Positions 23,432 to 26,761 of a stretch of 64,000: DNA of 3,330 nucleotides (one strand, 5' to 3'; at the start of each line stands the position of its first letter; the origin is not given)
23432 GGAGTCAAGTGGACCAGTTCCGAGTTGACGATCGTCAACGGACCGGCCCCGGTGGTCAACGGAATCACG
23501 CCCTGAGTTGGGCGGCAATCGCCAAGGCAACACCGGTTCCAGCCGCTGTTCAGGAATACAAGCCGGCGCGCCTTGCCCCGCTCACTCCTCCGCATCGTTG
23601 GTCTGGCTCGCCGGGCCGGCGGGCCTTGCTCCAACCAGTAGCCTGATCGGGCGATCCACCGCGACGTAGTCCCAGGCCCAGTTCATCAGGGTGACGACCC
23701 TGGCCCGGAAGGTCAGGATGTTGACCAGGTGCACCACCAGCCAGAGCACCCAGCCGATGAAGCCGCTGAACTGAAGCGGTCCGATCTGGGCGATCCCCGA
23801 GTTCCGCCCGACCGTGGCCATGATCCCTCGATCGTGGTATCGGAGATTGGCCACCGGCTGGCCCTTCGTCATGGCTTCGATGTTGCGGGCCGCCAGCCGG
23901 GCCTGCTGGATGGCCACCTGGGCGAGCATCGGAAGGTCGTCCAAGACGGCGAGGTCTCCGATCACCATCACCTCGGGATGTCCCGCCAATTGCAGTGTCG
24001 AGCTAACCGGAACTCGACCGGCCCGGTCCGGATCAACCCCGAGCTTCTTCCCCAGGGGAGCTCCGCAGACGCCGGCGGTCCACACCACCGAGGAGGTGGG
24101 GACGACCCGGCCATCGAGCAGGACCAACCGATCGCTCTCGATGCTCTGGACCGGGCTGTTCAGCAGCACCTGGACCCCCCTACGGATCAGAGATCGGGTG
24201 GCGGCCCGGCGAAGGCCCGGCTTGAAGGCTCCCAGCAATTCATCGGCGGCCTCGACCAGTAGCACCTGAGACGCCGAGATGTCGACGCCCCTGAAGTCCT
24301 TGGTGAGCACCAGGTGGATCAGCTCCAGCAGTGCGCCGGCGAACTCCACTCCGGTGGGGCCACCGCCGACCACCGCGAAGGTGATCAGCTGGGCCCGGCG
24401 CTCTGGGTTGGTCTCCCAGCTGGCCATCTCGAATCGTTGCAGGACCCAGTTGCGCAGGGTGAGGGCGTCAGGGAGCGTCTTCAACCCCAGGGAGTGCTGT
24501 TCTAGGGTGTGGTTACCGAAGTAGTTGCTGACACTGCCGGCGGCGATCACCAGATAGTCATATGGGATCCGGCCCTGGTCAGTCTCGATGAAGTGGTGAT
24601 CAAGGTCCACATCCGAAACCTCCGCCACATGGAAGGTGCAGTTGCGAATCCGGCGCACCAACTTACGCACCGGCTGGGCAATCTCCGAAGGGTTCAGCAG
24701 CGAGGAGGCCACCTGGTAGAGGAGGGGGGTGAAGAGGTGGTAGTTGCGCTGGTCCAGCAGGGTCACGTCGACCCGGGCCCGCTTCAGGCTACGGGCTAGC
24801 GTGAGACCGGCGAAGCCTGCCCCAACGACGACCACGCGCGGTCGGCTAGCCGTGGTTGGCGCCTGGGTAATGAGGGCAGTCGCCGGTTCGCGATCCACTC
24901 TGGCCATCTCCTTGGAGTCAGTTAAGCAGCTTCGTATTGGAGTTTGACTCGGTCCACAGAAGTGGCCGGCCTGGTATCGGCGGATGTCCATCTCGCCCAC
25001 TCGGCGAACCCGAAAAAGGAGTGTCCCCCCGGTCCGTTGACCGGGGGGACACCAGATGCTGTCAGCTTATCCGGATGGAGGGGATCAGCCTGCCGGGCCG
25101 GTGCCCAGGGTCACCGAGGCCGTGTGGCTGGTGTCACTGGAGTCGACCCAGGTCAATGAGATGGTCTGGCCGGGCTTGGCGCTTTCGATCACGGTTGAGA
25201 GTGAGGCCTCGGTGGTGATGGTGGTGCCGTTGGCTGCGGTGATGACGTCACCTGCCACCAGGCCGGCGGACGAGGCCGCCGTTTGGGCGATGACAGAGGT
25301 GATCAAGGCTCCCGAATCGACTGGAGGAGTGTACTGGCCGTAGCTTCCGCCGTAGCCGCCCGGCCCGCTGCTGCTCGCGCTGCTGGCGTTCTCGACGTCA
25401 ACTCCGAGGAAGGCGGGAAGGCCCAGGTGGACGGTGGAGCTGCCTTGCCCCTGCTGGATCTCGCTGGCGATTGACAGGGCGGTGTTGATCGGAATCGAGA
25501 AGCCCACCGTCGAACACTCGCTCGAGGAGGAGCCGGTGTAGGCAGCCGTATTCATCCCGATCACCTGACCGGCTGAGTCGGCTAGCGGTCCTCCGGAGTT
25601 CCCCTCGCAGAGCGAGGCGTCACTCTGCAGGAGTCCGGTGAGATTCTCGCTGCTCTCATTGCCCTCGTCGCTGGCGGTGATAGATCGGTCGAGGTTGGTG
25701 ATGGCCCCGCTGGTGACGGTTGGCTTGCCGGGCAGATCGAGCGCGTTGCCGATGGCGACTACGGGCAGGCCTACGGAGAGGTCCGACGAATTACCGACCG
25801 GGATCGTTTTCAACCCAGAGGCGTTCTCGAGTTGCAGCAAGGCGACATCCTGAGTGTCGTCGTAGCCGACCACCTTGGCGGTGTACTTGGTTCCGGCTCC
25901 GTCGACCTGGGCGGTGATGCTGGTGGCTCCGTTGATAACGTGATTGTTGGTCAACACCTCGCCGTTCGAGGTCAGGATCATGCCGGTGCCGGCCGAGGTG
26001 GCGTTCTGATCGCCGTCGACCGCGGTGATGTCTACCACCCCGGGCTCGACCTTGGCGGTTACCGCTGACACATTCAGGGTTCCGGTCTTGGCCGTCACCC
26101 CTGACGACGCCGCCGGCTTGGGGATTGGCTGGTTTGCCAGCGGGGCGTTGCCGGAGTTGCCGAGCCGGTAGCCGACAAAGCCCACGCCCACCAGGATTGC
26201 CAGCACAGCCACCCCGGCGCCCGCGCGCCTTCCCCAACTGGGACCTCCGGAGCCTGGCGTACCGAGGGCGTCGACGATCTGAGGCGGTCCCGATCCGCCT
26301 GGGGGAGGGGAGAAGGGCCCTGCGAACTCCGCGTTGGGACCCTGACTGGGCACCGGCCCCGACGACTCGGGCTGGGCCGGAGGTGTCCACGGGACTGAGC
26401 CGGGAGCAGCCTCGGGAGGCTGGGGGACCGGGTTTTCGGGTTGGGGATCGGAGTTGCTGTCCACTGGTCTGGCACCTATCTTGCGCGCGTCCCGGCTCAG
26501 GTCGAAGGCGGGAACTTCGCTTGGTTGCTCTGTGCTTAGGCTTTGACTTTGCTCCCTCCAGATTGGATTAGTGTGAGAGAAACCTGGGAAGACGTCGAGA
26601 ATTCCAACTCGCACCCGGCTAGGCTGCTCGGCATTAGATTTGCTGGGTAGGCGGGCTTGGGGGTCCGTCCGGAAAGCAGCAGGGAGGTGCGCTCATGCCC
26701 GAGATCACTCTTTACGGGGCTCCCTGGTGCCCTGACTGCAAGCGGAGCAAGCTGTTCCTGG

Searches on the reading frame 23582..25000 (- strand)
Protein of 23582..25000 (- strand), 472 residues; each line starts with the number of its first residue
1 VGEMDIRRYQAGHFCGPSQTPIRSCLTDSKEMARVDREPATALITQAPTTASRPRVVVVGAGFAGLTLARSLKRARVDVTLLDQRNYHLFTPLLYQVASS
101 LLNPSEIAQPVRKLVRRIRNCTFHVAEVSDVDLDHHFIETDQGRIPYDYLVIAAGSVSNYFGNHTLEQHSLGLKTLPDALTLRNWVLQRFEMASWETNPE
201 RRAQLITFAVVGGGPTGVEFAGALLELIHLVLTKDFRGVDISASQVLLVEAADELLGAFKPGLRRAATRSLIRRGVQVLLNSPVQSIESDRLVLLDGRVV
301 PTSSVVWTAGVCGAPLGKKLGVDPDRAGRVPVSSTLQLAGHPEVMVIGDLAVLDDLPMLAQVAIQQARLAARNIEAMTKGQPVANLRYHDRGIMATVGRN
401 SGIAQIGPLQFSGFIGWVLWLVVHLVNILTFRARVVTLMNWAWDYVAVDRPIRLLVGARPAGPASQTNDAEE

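Call 4: search_protein_families(library=pfam, proteins=[window:23582-25000:-], max_evalue=0.1)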
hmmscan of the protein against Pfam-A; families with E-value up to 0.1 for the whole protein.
window:23582-25000:- (472 aa): 19 families
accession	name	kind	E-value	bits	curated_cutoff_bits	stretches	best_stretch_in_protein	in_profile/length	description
PF07992.20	Pyr_redox_2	-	1.9e-44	152.7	26.1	1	55-367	2-291/291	Pyridine nucleotide-disulphide oxidoreductase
PF00070.33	Pyr_redox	-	6.5e-16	59.1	22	2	209-290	3-69/82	Pyridine nucleotide-disulphide oxidoreductase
PF01266.30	DAO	-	1.9e-10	41.2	27.9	2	55-85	1-31/353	FAD dependent oxidoreductase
PF13450.12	NAD_binding_8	-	2.3e-07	31.4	21.9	1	58-86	1-29/68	NAD(P)-binding Rossmann-like domain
PF01494.25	FAD_binding_3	-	1.7e-05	24.7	22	1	55-87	3-35/349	FAD binding domain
PF01593.30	Amino_oxidase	-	0.00011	22.1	19.8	0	221-315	177-260/443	Flavin containing amine oxidoreductase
PF22366.1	NDH2_C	-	0.00012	22.7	27.7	1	391-442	2-54/62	NDH2 C-terminal domain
PF05834.18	Lycopene_cycl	-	0.00018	21.1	23.4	1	56-91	2-39/380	Lycopene cyclase protein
PF13454.12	NAD_binding_9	-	0.00028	21.3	21.8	0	57-87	1-35/155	FAD-NAD(P)-binding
PF03486.20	HI0933_like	-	0.00061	19.7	50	1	55-86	2-33/244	HI0933-like protein Rossmann domain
PF13738.12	Pyr_redox_3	-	0.00071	19.3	30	0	57-86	1-31/305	Pyridine nucleotide-disulphide oxidoreductase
PF01134.28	GIDA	-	0.0013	18.3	22.1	1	56-130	2-68/391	Glucose inhibited division protein A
PF00890.30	FAD_binding_2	-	0.0017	18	20.4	1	56-87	2-33/414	FAD binding domain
PF01262.27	AlaDh_PNT_C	-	0.0048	16.8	23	1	45-86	18-61/214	Alanine dehydrogenase/PNT, C-terminal domain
PF02558.23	ApbA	-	0.015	15.3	22.2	1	56-89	1-33/150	Ketopantoate reductase PanE/ApbA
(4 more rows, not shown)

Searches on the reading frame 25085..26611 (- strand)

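Call 113: search_protein_families(library=pfam, proteins=[window:25085-26611:-], max_evalue=0.001)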
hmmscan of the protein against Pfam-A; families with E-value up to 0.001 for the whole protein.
window:25085-26611:- (508 aa): 5 families
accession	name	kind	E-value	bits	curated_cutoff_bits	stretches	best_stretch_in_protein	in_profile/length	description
PF13365.12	Trypsin_2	-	1.1e-28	101.3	27.6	1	208-353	1-144/144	Trypsin-like peptidase domain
PF00089.32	Trypsin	-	4.7e-15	56.4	20.6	1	207-378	26-216/220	Trypsin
PF13180.12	PDZ_2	-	1.1e-11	45.3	27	1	401-487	2-66/80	PDZ domain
PF17820.7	PDZ_6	-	4.7e-08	33.1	27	1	437-488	2-52/54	PDZ domain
PF00595.29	PDZ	-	4.4e-07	30.6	23.2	1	413-487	23-79/81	PDZ domain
